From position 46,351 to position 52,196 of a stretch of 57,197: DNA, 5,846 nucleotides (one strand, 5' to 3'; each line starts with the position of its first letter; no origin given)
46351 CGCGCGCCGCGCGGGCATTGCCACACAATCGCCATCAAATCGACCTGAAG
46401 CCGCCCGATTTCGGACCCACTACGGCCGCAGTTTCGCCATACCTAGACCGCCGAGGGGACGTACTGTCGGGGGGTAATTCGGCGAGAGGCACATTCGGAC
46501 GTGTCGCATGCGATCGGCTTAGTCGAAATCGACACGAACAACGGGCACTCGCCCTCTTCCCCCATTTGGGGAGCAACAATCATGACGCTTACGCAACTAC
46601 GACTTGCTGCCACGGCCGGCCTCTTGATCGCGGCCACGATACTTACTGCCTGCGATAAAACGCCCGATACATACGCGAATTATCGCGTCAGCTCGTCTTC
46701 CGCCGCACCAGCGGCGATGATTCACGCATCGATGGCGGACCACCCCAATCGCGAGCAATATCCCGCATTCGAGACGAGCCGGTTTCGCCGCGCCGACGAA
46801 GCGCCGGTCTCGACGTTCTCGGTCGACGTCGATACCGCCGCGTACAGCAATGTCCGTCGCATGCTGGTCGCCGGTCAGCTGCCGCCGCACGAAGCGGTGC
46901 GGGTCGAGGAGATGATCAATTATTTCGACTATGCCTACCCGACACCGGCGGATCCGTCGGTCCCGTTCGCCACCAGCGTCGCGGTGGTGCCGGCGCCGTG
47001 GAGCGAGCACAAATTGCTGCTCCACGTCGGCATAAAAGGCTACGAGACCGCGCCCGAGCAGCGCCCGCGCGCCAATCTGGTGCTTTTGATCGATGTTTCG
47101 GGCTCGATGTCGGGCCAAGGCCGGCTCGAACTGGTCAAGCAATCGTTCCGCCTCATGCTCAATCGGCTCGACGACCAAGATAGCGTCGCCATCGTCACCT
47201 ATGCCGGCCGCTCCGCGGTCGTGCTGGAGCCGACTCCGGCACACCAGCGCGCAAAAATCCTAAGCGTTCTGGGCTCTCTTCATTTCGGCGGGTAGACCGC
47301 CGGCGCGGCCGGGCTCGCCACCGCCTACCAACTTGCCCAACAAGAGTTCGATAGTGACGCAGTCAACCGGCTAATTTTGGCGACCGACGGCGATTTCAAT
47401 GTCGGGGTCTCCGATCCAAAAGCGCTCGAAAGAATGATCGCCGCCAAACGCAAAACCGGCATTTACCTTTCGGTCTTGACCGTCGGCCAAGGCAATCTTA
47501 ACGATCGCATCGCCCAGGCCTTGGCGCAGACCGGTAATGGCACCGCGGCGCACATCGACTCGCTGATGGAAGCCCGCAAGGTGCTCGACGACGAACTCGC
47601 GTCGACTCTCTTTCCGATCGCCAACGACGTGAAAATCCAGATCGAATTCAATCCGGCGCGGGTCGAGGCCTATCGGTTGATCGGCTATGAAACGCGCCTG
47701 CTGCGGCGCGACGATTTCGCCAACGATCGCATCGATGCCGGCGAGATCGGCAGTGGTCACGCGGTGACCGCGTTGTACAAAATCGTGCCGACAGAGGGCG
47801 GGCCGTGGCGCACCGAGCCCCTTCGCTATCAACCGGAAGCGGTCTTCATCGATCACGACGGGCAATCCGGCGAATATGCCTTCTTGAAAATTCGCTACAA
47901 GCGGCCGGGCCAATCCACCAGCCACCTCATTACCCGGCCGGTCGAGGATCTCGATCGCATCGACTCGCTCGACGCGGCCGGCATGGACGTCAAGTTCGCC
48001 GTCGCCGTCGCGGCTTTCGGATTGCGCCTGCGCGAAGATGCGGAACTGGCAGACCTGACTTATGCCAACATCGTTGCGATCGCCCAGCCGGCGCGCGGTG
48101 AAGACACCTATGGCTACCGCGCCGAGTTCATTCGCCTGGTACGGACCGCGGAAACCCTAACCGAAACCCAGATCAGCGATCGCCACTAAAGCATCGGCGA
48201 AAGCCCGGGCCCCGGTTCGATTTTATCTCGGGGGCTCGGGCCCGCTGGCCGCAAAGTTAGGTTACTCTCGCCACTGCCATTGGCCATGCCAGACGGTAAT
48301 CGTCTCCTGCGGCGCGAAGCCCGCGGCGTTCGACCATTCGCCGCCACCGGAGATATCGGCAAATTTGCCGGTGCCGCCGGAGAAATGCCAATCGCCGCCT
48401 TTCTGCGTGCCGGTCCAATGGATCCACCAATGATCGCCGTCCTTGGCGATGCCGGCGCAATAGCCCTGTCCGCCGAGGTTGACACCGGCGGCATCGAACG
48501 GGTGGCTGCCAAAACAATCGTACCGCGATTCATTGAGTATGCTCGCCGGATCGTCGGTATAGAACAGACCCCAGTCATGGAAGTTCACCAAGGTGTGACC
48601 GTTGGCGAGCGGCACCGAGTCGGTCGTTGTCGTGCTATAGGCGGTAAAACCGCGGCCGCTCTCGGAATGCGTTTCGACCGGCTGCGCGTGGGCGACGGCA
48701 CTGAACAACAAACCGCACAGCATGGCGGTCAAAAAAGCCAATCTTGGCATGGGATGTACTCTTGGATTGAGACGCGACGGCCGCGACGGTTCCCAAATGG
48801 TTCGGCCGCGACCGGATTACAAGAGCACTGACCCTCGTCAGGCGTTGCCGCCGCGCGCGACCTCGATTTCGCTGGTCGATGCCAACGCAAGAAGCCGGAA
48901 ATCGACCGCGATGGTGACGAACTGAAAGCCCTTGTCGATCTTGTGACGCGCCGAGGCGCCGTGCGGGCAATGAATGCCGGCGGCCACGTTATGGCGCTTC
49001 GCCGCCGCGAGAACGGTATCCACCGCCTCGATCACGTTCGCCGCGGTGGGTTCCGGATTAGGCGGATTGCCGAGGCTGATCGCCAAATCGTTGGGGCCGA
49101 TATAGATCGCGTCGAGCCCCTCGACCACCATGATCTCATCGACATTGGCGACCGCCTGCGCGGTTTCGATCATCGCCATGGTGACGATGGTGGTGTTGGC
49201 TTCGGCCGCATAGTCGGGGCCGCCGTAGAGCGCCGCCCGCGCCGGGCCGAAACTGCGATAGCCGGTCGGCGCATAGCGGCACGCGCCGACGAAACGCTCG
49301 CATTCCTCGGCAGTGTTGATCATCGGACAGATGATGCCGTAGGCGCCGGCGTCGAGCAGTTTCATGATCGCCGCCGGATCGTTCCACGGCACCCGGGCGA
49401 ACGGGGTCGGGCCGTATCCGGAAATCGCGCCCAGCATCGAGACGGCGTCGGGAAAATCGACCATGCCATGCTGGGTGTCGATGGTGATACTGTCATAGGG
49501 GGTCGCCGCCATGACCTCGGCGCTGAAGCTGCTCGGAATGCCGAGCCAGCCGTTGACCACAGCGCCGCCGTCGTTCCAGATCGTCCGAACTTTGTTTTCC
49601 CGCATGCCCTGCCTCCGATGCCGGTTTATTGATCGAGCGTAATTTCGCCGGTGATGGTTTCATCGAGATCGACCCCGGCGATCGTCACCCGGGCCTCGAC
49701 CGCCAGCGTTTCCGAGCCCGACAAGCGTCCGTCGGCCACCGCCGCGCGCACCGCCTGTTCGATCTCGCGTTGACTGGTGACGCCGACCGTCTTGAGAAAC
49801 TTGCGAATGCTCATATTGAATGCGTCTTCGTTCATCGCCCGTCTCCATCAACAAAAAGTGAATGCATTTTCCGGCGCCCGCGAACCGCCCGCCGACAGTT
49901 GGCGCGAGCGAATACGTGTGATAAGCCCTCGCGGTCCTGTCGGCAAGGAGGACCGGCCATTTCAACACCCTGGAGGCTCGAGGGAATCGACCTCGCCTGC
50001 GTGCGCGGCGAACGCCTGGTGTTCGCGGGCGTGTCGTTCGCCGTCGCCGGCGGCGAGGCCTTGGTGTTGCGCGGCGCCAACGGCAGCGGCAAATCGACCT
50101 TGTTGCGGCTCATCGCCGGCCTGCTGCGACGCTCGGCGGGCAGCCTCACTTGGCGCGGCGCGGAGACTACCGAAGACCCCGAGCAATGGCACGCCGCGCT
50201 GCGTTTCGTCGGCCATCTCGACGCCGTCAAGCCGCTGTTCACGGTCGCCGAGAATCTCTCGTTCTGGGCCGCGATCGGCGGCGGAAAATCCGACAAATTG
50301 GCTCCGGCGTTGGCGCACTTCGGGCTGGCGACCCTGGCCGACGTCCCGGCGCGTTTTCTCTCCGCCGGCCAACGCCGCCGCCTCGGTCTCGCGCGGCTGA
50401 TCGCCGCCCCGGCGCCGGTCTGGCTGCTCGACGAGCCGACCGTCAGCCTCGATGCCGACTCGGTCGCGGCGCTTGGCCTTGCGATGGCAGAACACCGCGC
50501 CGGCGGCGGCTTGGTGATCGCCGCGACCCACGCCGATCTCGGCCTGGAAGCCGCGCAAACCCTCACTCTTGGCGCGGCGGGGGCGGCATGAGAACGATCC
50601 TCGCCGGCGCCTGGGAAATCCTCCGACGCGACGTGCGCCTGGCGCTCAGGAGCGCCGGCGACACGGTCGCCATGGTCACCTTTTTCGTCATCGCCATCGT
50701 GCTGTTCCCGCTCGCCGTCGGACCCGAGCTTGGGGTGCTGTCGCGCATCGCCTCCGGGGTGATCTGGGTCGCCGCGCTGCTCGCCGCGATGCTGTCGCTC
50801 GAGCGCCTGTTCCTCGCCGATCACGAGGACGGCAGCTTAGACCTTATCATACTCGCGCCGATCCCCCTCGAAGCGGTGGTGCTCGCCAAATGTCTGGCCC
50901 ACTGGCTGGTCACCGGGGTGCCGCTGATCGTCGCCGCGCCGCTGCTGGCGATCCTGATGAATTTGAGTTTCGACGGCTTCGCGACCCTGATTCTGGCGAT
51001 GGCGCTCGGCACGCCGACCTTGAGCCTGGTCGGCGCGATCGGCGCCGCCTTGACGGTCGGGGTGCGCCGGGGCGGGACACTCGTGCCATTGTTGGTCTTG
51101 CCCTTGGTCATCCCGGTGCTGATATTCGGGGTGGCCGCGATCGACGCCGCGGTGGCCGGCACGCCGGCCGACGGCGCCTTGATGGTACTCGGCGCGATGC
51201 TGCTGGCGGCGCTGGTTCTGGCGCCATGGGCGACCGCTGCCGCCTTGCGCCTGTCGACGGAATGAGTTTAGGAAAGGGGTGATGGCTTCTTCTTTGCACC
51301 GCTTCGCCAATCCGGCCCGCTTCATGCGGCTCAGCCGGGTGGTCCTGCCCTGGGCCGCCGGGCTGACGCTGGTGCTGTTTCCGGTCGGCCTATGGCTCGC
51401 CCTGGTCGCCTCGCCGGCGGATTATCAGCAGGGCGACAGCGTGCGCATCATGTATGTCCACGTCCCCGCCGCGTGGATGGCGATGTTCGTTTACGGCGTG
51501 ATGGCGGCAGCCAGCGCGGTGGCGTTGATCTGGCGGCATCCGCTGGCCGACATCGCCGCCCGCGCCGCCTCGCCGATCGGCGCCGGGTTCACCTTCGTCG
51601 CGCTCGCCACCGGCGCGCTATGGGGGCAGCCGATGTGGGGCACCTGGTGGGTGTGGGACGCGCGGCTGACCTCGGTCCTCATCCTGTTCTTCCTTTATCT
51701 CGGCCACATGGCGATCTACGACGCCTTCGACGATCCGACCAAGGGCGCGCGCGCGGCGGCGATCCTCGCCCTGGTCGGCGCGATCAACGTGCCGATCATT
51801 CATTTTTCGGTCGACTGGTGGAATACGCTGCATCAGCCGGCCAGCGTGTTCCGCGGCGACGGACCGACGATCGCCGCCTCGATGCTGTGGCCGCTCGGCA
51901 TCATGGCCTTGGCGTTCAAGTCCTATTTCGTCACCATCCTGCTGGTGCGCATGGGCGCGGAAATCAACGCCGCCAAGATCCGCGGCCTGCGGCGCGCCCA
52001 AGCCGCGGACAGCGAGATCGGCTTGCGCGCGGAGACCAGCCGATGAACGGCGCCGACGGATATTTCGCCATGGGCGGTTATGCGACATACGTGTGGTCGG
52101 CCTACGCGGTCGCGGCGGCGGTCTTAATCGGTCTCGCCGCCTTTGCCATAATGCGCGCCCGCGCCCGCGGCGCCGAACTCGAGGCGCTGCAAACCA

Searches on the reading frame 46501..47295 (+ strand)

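Call 6: search_protein_families(library=ncbifam, proteins=[window:46501-47295:+], max_evalue=0.00001)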
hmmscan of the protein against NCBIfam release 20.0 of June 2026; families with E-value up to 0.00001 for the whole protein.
window:46501-47295:+ (264 aa): 2 families
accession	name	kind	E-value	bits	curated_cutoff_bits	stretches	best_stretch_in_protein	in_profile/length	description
TIGR02442.1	Cob-chelat-sub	hypoth_equivalog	8.1e-07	27.8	779.45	1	185-247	467-531/641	putative cobaltochelatase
TIGR03788.1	marine_srt_targ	equivalog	4.7e-06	25.3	551.65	1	182-238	263-318/629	marine proteobacterial sortase target protein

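Call 103: search_protein_families(library=pfam, proteins=[window:46501-47295:+], max_evalue=0.0001)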
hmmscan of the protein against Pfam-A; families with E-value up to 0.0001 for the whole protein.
window:46501-47295:+ (264 aa): 4 families
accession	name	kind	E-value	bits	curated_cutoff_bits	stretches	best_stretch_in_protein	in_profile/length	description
PF12450.13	vWF_A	-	4.6e-35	119.9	25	1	82-175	2-94/94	von Willebrand factor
PF13519.12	VWA_2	-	6.6e-09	36.8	27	1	193-260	1-69/107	von Willebrand factor type A domain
PF00092.34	VWA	-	1.1e-06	29.4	23.8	1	192-259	1-70/174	von Willebrand factor type A domain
PF13768.12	VWA_3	-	9.1e-05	23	27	0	192-233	2-41/155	von Willebrand factor type A domain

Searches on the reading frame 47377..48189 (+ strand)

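Call 6: search_protein_families(library=ncbifam, proteins=[window:47377-48189:+], max_evalue=0.00001)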
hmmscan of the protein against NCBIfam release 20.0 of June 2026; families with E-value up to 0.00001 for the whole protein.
window:47377-48189:+ (270 aa): 0 families

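Call 103: search_protein_families(library=pfam, proteins=[window:47377-48189:+], max_evalue=0.0001)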
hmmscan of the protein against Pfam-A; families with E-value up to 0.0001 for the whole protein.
window:47377-48189:+ (270 aa): 1 family
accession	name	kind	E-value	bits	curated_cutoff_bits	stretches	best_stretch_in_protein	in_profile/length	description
PF12034.13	YfbK_C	-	2.3e-65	220.7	25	1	76-261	1-184/184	Uncharacterized protein YfbK, C-terminal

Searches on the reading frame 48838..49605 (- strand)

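Call 6: search_protein_families(library=ncbifam, proteins=[window:48838-49605:-], max_evalue=0.00001)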
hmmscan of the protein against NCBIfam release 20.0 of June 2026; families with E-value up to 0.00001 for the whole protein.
window:48838-49605:- (255 aa): 4 families
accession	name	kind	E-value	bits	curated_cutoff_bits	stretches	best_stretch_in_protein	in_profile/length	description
TIGR02311.1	HpaI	equivalog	1.9e-50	171.7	368.8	1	12-244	9-242/249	4-hydroxy-2-oxoheptanedioate aldolase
NF007849.0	PRK10558.1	equivalog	5.4e-46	157.1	393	1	4-242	8-246/256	2-dehydro-3-deoxyglucarate aldolase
TIGR03239.1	GarL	equivalog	6.8e-45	153.6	406.75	1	6-243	3-240/249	2-dehydro-3-deoxyglucarate aldolase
NF007521.0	PRK10128.1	equivalog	6.5e-36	124.2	441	1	12-243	15-247/267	2-keto-3-deoxy-L-rhamnonate aldolase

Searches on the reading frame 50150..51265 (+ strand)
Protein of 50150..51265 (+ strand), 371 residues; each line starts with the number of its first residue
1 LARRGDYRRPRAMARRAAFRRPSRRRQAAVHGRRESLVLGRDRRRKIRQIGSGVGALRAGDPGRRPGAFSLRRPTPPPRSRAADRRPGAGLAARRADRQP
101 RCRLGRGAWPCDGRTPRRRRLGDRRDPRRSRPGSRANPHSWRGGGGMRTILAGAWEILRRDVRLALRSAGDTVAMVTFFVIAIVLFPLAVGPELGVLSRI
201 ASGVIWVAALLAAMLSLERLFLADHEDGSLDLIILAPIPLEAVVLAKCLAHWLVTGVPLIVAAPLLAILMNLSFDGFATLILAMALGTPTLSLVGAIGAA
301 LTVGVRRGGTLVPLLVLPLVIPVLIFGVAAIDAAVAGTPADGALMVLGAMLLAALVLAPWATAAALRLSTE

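Call 6: search_protein_families(library=ncbifam, proteins=[window:50150-51265:+], max_evalue=0.00001)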
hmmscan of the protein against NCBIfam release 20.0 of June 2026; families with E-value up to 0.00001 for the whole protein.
window:50150-51265:+ (371 aa): 1 family
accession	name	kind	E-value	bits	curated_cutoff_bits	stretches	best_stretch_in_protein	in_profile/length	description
TIGR01190.1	ccmB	equivalog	6.3e-79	264.5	156.2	1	157-367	1-211/211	heme exporter protein CcmB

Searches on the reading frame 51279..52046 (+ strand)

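Call 6: search_protein_families(library=ncbifam, proteins=[window:51279-52046:+], max_evalue=0.00001)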
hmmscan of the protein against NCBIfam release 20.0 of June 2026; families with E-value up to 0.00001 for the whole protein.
window:51279-52046:+ (255 aa): 2 families
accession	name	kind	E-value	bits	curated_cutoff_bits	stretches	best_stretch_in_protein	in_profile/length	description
TIGR01191.1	ccmC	subfamily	3.1e-81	271.7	186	1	46-229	1-184/184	heme ABC transporter permease CcmC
TIGR03144.1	cytochr_II_ccsB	equivalog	3.2e-06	27.1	187.6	1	100-181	164-244/252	c-type cytochrome biogenesis protein CcsB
